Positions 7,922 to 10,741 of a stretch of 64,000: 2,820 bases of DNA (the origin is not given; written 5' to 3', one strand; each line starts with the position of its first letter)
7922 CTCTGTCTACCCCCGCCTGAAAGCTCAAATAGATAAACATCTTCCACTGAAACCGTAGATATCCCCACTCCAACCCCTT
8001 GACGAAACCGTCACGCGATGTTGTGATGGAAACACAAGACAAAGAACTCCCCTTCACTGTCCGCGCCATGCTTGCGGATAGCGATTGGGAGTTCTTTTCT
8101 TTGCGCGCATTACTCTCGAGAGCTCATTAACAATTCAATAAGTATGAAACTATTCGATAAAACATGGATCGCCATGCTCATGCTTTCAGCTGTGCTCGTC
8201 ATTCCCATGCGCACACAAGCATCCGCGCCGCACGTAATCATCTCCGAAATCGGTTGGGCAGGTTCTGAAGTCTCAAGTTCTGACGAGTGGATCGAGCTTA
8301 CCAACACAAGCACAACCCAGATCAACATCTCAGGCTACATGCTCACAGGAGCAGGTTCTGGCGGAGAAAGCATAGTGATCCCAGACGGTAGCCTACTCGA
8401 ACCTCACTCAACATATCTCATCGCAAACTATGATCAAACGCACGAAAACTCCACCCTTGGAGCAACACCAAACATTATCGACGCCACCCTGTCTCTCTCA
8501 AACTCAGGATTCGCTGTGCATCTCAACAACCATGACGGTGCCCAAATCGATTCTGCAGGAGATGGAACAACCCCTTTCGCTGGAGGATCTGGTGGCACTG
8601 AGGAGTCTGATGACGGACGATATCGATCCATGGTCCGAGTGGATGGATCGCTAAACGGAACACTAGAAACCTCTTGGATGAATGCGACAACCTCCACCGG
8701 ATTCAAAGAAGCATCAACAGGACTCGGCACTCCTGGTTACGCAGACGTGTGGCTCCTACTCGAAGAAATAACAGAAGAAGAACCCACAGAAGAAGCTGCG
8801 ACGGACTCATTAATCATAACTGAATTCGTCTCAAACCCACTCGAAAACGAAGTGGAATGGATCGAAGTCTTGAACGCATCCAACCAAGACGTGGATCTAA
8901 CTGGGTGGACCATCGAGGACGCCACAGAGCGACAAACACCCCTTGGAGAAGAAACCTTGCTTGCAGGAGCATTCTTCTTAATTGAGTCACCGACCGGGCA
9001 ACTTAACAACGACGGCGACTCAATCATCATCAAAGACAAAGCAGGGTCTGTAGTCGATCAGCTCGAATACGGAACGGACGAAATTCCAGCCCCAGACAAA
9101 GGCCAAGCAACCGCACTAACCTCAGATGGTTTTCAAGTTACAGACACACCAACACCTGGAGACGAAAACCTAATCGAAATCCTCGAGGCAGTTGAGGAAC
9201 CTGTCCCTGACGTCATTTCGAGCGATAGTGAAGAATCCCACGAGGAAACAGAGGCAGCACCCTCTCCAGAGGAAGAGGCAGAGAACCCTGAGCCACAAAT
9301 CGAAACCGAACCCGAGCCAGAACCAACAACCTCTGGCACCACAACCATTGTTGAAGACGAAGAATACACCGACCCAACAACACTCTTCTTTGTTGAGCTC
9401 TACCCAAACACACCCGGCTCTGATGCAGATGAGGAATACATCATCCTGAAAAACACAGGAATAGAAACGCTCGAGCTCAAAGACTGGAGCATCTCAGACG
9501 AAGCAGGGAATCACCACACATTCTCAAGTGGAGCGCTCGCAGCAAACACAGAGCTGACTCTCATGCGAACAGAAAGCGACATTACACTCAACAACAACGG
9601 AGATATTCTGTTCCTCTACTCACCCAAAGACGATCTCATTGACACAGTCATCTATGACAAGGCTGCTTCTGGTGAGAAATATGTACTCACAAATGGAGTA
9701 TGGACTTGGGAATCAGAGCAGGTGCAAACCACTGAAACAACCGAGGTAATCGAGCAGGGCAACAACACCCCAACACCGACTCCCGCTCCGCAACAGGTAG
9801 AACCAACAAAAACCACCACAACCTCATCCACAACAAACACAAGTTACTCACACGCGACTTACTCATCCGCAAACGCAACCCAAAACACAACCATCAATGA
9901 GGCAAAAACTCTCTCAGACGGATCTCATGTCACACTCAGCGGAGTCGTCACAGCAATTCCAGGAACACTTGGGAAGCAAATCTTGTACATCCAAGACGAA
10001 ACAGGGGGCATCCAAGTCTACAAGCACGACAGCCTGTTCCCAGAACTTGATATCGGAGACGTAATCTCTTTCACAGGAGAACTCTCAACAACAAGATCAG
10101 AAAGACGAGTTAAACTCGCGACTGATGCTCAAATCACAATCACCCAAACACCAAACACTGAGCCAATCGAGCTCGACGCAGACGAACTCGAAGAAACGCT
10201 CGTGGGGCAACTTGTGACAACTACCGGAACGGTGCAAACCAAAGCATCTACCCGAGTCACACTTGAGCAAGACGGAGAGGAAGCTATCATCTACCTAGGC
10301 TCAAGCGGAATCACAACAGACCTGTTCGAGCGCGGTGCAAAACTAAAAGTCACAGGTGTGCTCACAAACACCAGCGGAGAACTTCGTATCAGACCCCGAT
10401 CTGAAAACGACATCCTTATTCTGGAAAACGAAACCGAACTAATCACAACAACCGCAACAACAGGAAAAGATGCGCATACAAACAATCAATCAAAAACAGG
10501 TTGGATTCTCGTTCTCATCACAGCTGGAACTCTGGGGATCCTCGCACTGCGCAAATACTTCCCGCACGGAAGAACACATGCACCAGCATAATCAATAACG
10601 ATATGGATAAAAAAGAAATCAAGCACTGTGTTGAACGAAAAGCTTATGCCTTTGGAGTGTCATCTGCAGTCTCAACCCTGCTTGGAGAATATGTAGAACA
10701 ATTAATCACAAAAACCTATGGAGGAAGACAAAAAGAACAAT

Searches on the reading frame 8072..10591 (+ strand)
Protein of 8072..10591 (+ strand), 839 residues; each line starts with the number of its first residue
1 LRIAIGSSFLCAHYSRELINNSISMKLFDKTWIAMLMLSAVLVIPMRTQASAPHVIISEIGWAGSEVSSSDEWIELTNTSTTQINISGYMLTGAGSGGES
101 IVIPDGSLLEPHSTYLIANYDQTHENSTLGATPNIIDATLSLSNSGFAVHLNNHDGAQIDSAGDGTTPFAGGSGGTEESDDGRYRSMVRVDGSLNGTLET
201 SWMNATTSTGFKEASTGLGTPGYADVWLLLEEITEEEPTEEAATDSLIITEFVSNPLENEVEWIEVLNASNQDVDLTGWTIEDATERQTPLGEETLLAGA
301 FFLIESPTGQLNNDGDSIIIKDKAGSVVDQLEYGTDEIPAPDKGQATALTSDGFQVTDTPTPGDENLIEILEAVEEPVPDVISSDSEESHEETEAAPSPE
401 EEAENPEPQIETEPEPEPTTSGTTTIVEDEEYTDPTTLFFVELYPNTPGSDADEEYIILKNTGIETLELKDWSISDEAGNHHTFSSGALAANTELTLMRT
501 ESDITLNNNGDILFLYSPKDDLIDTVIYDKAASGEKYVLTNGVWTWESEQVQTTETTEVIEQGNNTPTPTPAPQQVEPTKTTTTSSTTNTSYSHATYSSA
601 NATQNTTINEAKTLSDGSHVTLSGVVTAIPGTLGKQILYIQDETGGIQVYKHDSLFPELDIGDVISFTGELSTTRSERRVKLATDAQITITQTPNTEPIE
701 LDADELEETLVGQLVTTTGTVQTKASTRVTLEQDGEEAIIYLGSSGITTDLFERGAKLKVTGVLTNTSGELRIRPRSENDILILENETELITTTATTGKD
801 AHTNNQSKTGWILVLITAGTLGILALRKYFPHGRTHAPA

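Call 8: search_protein_families(library=pfam, proteins=[window:8072-10591:+], max_evalue=0.001)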
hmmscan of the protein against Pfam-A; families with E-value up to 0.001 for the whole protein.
window:8072-10591:+ (839 aa): 4 families
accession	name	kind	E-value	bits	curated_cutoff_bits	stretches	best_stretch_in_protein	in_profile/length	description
PF00932.25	LTD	-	1e-43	148.5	34.3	3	242-334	3-108/109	Lamin Tail Domain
PF01336.31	tRNA_anti-codon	-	2.1e-07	31.2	27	1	620-685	1-64/75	OB-fold nucleic acid binding domain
PF04076.19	BOF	-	3.5e-05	24.2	25.8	1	588-678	6-94/103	Bacterial OB fold (BOF) protein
PF18942.5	DUF5689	-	0.00029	21.2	28.6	0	606-781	4-217/217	Family of unknown function (DUF5689)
